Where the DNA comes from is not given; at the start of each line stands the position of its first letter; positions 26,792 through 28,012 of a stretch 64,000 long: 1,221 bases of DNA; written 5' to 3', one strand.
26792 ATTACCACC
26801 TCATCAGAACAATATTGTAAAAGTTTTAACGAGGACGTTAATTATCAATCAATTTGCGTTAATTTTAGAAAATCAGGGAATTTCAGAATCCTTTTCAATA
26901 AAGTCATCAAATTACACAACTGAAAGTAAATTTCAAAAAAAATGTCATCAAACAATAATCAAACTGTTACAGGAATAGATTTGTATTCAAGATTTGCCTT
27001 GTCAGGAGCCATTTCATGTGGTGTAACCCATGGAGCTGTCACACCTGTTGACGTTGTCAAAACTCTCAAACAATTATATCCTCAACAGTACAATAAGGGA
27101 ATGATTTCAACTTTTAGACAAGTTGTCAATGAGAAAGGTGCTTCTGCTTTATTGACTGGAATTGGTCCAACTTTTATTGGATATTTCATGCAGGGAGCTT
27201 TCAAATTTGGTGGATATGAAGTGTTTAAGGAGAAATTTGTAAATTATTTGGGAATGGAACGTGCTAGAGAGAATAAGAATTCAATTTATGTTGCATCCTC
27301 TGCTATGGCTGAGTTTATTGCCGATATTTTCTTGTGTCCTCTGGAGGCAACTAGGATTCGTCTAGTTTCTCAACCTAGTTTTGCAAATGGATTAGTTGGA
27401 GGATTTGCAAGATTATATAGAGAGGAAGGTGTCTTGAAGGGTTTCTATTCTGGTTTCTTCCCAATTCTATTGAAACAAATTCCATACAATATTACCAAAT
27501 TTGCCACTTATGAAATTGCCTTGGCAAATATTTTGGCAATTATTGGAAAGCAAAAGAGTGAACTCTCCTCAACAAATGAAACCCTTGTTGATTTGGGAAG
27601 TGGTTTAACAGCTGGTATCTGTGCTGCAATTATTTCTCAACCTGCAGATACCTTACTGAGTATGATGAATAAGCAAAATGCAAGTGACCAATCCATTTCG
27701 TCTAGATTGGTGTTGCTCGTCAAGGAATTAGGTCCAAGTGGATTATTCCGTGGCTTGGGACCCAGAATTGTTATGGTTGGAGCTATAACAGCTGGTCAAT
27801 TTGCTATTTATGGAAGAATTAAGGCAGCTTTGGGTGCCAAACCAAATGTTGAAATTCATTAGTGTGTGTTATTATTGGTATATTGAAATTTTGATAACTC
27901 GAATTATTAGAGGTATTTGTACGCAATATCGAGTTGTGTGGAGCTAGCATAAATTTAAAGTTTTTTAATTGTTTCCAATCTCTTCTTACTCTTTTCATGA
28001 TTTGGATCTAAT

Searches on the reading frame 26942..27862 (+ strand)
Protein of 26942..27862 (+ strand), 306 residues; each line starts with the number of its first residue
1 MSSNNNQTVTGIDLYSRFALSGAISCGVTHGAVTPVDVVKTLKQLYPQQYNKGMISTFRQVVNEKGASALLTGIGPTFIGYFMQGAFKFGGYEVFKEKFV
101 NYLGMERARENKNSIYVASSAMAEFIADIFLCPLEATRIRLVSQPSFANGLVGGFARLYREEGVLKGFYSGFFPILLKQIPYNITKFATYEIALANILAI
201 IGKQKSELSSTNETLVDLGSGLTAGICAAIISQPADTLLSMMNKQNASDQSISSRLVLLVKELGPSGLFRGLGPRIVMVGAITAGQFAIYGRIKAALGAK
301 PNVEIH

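Call 38: search_protein_families(library=pfam, proteins=[window:26942-27862:+], max_evalue=0.001)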
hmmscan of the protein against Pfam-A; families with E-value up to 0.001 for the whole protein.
window:26942-27862:+ (306 aa): 1 family
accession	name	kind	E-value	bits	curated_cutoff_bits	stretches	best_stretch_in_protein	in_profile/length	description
PF00153.32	Mito_carr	-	7e-51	170.4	22.3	3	19-101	9-94/96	Mitochondrial carrier protein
